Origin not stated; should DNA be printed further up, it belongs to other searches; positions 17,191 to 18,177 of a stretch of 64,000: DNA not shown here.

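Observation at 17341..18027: Orphan LuxR-type response regulator translationally fused into the kor-deoC operon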

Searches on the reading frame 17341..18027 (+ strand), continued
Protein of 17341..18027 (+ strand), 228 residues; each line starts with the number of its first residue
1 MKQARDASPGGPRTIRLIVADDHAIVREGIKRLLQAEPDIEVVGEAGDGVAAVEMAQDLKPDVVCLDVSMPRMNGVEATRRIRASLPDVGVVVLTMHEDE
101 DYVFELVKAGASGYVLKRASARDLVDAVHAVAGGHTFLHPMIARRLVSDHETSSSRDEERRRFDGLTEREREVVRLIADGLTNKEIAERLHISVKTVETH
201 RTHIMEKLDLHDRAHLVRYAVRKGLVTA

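Call 16: search_solved_structures(query=window:17341-18024:+, max_evalue=1e-10, show_alignments=3)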
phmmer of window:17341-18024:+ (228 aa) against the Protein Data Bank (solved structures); distinct sequences matched with E-value up to 1e-10: 63 (the best 60 are shown).
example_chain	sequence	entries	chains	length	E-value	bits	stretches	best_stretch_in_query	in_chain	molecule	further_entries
7ve6_A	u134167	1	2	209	2e-44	155.1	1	14-226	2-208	Response regulator protein VraR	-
4gvp_A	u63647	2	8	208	3.1e-44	154.5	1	14-226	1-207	Response regulator protein vraR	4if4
5hev_A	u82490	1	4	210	1.5e-43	152.2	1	15-226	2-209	Response regulator protein VraR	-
1a04_A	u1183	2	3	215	4.7e-40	140.8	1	12-215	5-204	NITRATE/NITRITE RESPONSE REGULATOR PROTEIN NARL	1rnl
3c3w_A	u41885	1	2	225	1.7e-36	129.2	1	15-220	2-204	TWO COMPONENT TRANSCRIPTIONAL REGULATORY PROTEIN DEVR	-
5f64_A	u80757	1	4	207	3.8e-30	108.5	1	15-222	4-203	Positive transcription regulator EvgA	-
8zwn_A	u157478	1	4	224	5.7e-30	107.9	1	16-222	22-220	DNA-binding transcriptional activator EvgA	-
4hye_A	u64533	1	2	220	2.5e-28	102.5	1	8-223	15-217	Response regulator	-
4zmr_A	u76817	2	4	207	1.3e-27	100.2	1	15-223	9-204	Response regulator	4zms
4yn8_A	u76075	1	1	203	4.5e-27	98.4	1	14-220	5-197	Response regulator ChrA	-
3cz5_A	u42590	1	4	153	7.8e-27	97.6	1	14-149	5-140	Two-component response regulator, LuxR family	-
4ldz_A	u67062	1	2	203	1.6e-26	96.6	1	14-224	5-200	Transcriptional regulatory protein DesR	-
3eul_A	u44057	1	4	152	1.7e-22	83.5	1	11-144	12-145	POSSIBLE NITRATE/NITRITE RESPONSE TRANSCRIPTIONAL REGULATORY PROTEIN NARL (DNA-binding res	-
5vxn_A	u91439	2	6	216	3.9e-21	79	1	15-219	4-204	Transcriptional regulatory protein RcsB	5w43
5o8y_A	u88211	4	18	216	4e-21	79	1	15-219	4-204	Transcriptional regulatory protein RcsB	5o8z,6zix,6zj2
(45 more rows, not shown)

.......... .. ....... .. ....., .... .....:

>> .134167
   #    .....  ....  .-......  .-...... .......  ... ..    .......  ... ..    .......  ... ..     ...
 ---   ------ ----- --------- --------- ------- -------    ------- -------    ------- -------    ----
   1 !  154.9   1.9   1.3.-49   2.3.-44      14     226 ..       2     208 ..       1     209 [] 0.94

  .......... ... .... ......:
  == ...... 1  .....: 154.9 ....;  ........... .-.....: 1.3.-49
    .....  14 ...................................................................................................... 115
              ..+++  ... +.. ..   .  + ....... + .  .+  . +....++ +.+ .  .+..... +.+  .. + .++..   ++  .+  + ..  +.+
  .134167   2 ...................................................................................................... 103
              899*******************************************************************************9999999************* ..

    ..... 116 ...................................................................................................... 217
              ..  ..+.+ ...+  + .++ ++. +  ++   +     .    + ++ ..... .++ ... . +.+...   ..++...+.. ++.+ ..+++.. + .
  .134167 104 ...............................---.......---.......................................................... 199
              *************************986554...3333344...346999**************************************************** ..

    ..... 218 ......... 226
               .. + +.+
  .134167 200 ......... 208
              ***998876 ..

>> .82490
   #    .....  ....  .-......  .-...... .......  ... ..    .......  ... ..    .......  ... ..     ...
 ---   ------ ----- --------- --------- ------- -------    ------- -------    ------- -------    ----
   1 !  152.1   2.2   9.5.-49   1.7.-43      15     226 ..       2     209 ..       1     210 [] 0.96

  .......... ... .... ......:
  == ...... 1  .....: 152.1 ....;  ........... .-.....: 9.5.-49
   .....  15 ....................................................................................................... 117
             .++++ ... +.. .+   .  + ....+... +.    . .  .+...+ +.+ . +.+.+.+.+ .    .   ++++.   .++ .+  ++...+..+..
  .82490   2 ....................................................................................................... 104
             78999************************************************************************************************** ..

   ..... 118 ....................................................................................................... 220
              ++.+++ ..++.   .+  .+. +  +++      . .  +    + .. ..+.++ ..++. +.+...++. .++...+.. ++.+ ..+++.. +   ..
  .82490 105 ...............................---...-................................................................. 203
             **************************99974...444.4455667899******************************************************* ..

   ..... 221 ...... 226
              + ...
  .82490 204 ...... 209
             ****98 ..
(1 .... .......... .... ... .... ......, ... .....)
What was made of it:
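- On NarL/FixJ (LuxR-type) response regulators: D67 aligns with the VraR acceptor Asp (call 16).
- On DosR/DevR-OsdR orthologous group: VraR 2e-44 and NarL 5e-40 score better than DevR 2e-36 (call 16).
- Closest known: DevR/DosR. Same: NarL-family REC + LuxR HTH (call 16).
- Closest known: VraR/LiaR. Same: These are the best solved-structure matches by sequence (2e-44) over the full length, with the same domain layout (call 16).
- The nearest solved structures are VraR 2e-44, NarL 5e-40 and DevR 2e-36 (call 16).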

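Call 18: find_related_loci(query=window:17341-18024:+, collection=genome_contigs, flank=10000)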
Query window:17341-18024:+ (228 aa) in genome_contigs; peptide patterns used: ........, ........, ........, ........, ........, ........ (x = any residue, [..] = any of these).
600 stretches matched a pattern (row limit reached: there are more); 532 encode a relative of the query (tblastn E <= 1e-3); the best 80 are kept; 80 distinct loci.
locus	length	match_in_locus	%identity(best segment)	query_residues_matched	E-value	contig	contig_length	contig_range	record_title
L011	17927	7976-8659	93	1-228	3e-138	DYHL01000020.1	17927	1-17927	MAG TPA_asm: Candidatus Nitrosymbiomonas sp. isolate DR5_67_8 Afr_mines_DR5_490_length_17927_cov_3_004364, whole genome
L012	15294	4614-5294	90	1-227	5e-134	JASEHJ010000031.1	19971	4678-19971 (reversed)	MAG: bacterium isolate Yes70-20 NODE_31_length_19971_cov_7.082748, whole genome shotgun sequence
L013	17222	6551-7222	78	5-226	2e-113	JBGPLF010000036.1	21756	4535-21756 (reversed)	MAG: bacterium isolate OBJ_0618_7090110_269 k141_9762721_length_21756_cov_10.0000, whole genome shotgun sequence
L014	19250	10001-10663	77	9-226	6e-113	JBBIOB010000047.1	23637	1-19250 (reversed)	MAG: Armatimonadota bacterium isolate ESF170215_bin_27 NODE_996_length_23637_cov_3.29375, whole genome shotgun sequence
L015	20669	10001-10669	75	5-226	1e-110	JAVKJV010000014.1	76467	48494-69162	MAG: Candidatus Fervidifonticultor quartus isolate JZ-4_201709_bins_106 JZ-4_201709_bins_106_scaffold_14, whole genome s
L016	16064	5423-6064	78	13-226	6e-111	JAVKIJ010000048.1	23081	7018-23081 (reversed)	MAG: Candidatus Fervidifonticultor quintus isolate JZ-2_201803_bins_44 JZ-2_201803_bins_44_scaffold_48, whole genome sho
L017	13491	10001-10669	62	7-228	7e-90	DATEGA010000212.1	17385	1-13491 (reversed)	MAG TPA_asm: bacterium isolate SMAG_U8773 k141_650069, whole genome shotgun sequence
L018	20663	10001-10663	62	9-228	3e-89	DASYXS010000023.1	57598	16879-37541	MAG TPA_asm: bacterium isolate SMAG_U6314 k141_760118, whole genome shotgun sequence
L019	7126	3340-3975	62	15-226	6e-89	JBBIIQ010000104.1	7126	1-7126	MAG: Armatimonadota bacterium isolate PGS172224_bin_142 NODE_9937_length_7126_cov_4.672182, whole genome shotgun sequenc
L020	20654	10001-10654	61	12-226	6e-88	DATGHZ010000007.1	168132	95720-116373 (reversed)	MAG TPA_asm: bacterium isolate SMAG_U9794 k141_161044, whole genome shotgun sequence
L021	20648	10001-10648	63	13-228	7e-86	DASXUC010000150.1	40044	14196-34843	MAG TPA_asm: bacterium isolate SMAG_U4708 k141_1547291, whole genome shotgun sequence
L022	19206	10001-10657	62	10-226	4e-85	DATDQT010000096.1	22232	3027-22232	MAG TPA_asm: bacterium isolate SMAG_U7955 k141_2788551, whole genome shotgun sequence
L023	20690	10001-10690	60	2-226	9e-85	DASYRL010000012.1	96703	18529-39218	MAG TPA_asm: bacterium isolate SMAG_U4510 k141_3960467, whole genome shotgun sequence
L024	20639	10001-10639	56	14-226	2e-78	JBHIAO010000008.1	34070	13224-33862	MAG: Anaerolineae bacterium isolate K_2_bin.73 NODE_421_length_34070_cov_13.012112, whole genome shotgun sequence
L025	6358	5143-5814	54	5-228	2e-78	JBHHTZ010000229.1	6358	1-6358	MAG: Anaerolineae bacterium isolate S.6.sp3_bin.4 NODE_2382_length_6358_cov_6.909408, whole genome shotgun sequence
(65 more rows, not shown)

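Call 60: find_related_loci(query=A2, collection=metagenome_contigs, flank=3000)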
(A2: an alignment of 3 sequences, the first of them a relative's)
Query A2 (400 aa) in metagenome_contigs; peptide patterns used: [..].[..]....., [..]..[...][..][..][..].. (x = any residue, [..] = any of these).
201 stretches matched a pattern; 21 encode a relative of the query (tblastn E <= 1e-3); 21 distinct loci.
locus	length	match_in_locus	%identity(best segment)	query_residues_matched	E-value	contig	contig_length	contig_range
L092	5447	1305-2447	69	11-393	2e-175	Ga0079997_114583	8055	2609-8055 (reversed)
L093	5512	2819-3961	68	11-393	2e-176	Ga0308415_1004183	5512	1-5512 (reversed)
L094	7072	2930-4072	68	11-393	8e-174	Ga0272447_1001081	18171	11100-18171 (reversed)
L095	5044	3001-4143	69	11-393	6e-175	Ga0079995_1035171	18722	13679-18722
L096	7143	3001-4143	69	11-393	2e-172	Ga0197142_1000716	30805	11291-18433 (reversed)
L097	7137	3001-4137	68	11-391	2e-169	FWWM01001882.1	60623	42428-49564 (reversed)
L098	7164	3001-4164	67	3-392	5e-169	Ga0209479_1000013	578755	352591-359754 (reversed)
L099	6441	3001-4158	65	11-396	1e-167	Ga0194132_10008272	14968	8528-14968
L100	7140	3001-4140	67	11-392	5e-167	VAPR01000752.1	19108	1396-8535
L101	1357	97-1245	66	9-393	0e+0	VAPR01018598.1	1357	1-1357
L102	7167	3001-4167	64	3-393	6e-159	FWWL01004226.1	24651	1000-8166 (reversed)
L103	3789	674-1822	61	15-395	5e-159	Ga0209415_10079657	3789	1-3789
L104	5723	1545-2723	60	4-396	1e-142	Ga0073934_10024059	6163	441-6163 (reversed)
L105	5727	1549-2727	60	4-396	6e-142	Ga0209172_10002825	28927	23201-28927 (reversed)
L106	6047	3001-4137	47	11-395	2e-96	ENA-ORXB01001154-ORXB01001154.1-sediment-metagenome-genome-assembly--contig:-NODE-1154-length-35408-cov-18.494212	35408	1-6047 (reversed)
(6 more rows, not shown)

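Call 65: find_homologous_proteins(query=L099:2989-4197:+, max_evalue=1e-40)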
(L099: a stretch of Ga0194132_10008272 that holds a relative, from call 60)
Query L099:2989-4197:+ (403 aa): 564 proteins with E <= 1e-40 among 8000 candidates; the best 120 are listed.
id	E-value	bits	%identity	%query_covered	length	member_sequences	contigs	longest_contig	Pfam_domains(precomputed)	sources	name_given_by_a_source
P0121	4.1e-255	864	100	100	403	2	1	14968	PF13185.13,PF01590.33,PF13581.13,PF07730.20,PF02518.32,PF13492.13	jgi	-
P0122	6.7e-175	600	71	97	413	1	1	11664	PF13185.13,PF01590.33,PF13581.13,PF07730.20,PF02518.32,PF13492.13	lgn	-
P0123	4.0e-171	587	70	96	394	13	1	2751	PF13185.13,PF01590.33,PF07730.20,PF02518.32,PF13492.13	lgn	-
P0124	5.2e-171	587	69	97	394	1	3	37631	PF13185.13,PF01590.33,PF13581.13,PF07730.20,PF02518.32,PF13492.13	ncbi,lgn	-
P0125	3.6e-169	581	70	96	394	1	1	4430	PF13185.13,PF01590.33,PF13581.13,PF07730.20,PF02518.32,PF13492.13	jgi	jgi:signal transduction histidine kinase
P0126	9.1e-169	580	70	96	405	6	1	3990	PF13185.13,PF01590.33,PF13581.13,PF07730.20,PF02518.32,PF13492.13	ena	-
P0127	6.3e-168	577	69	96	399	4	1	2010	PF13185.13,PF01590.33,PF07730.20,PF02518.32,PF13492.13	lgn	-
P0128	1.7e-167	575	68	97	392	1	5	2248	PF13185.13,PF01590.33,PF13581.13,PF07730.20,PF02518.32,PF13492.13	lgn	-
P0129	5.0e-167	574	68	97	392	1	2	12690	PF13185.13,PF01590.33,PF13581.13,PF07730.20,PF02518.32,PF13492.13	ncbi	-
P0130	5.5e-167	574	68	97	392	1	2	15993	PF13185.13,PF01590.33,PF13581.13,PF07730.20,PF02518.32,PF13492.13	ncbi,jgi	jgi:signal transduction histidine kinase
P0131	7.3e-167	573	69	96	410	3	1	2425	PF13185.13,PF01590.33,PF07730.20,PF02518.32,PF13492.13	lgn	-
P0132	9.1e-167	573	68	97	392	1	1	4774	PF13185.13,PF01590.33,PF13581.13,PF07730.20,PF02518.32,PF13492.13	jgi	-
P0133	1.7e-166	572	68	96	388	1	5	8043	PF13185.13,PF01590.33,PF13581.13,PF07730.20,PF02518.32,PF13492.13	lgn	-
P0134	2.5e-166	572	68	98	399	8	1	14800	PF13185.13,PF01590.33,PF13581.13,PF07730.20,PF02518.32,PF13492.13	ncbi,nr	ncbi:MAG: GAF domain-containing sensor histidine kinase [Firmicutes bacterium]|nr:GAF domain-contain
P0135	6.4e-166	570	68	97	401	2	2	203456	PF13185.13,PF01590.33,PF13581.13,PF07730.20,PF02518.32,PF13492.13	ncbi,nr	ncbi:MAG: sensor histidine kinase [Armatimonadota bacterium]|nr:sensor histidine kinase [Armatimonad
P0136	2.3e-165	568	67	98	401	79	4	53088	PF13185.13,PF01590.33,PF13581.13,PF07730.20,PF02518.32,PF13492.13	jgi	jgi:signal transduction histidine kinase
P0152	3.9e-158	545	66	96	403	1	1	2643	PF13185.13,PF01590.33,PF13581.13,PF07730.20,PF02518.32,PF13492.13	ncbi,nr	ncbi:MAG: sensor histidine kinase [Armatimonadetes bacterium]|nr:sensor histidine kinase [Armatimona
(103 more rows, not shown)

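Call 66: list_cluster_members(proteins=[P0001, P0152, P0135, P0121, P0002, P0124])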
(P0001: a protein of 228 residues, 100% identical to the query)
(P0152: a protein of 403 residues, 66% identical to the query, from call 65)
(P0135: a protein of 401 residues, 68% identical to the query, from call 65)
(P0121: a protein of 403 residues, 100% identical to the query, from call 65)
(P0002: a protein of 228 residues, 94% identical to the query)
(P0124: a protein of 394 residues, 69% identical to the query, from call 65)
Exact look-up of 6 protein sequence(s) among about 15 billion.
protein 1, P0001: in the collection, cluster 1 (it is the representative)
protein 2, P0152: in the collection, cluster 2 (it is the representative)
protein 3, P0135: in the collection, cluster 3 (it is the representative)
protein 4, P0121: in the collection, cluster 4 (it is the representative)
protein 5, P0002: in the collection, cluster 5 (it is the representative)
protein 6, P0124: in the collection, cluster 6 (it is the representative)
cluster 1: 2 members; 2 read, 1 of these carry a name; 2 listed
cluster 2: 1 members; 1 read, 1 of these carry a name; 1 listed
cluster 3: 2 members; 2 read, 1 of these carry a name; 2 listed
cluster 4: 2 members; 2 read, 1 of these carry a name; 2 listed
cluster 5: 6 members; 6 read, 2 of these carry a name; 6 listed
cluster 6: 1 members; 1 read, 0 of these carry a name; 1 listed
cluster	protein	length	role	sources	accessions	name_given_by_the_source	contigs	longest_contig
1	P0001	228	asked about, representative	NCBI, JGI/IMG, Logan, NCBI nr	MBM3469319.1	MAG: response regulator transcription factor [Armatimonadetes bacterium] | response regulator transcription factor [Armatimonadota bacterium]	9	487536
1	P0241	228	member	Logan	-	-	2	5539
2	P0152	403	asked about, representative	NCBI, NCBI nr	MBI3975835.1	MAG: sensor histidine kinase [Armatimonadetes bacterium] | sensor histidine kinase [Armatimonadota bacterium]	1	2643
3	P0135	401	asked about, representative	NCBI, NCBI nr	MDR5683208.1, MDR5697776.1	MAG: sensor histidine kinase [Armatimonadota bacterium] | sensor histidine kinase [Armatimonadota bacterium]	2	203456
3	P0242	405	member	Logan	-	-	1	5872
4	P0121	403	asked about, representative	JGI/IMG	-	-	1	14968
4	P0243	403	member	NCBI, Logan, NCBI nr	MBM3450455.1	MAG: GAF domain-containing sensor histidine kinase [Armatimonadetes bacterium] | GAF domain-containing sensor histidine kinase [Armatimonadota bacterium]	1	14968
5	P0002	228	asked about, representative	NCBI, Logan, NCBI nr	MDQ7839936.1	MAG: response regulator transcription factor [bacterium] | response regulator transcription factor [bacterium]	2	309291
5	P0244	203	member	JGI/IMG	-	two-component system response regulator NreC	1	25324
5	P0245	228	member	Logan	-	-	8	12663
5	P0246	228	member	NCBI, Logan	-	-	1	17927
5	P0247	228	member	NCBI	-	-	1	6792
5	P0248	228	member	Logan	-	-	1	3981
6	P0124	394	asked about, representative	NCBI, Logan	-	-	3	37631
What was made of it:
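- The nearest candidate from the same lake is GenBank MBM3450455.1, whose accession is about 18,900 away from the RR's MBM3469319.1, so it probably belongs to another MAG (call 66).
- Tried and rejected: The Lake Tanganyika GAF kinase (L099) has a GenBank accession about 18,900 away from the RR's, so it is probably from another MAG (call 66).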

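Call 67: find_encoding_contigs(protein=P0135, flank=8000, max_places=2)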
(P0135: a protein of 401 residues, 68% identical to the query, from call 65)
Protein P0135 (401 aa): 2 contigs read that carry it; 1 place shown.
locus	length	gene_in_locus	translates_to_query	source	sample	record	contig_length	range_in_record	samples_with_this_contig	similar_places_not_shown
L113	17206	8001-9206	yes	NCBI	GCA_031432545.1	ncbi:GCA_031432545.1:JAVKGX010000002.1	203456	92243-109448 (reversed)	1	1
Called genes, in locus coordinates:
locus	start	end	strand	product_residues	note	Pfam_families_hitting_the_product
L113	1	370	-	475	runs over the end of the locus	PF00171:Aldedh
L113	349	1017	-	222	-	PF00005:ABC_tran, PF13304:AAA_21 (faint)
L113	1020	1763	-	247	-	PF00005:ABC_tran, PF13304:AAA_21 (faint)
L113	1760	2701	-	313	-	PF02653:BPD_transp_2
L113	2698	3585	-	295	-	PF02653:BPD_transp_2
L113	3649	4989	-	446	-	PF13433:Peripla_BP_5, PF13458:Peripla_BP_6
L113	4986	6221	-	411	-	PF13433:Peripla_BP_5, PF13458:Peripla_BP_6, PF01094:ANF_receptor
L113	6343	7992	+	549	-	PF07905:PucR, PF17853:GGDEF_2, PF13556:HTH_30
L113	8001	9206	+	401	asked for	PF01590:GAF, PF13185:GAF_2, PF13492:GAF_3, PF07730:HisKA_3, PF13581:HATPase_c_2 (weak), PF02518:HATPase_c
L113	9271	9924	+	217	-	PF00072:Response_reg, PF08281:Sigma70_r4_2, PF00196:GerE, PF04545:Sigma70_r4 (weak)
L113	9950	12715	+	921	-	PF00330:Aconitase, PF00694:Aconitase_C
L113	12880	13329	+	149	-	PF00072:Response_reg, PF00486:Trans_reg_C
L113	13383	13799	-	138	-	-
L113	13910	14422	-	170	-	-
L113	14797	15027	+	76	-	PF04214:DUF411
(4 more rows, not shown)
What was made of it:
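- Tried and rejected: The P0135 kinase lies in a different assembly from the kor-RR relatives (call 67).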
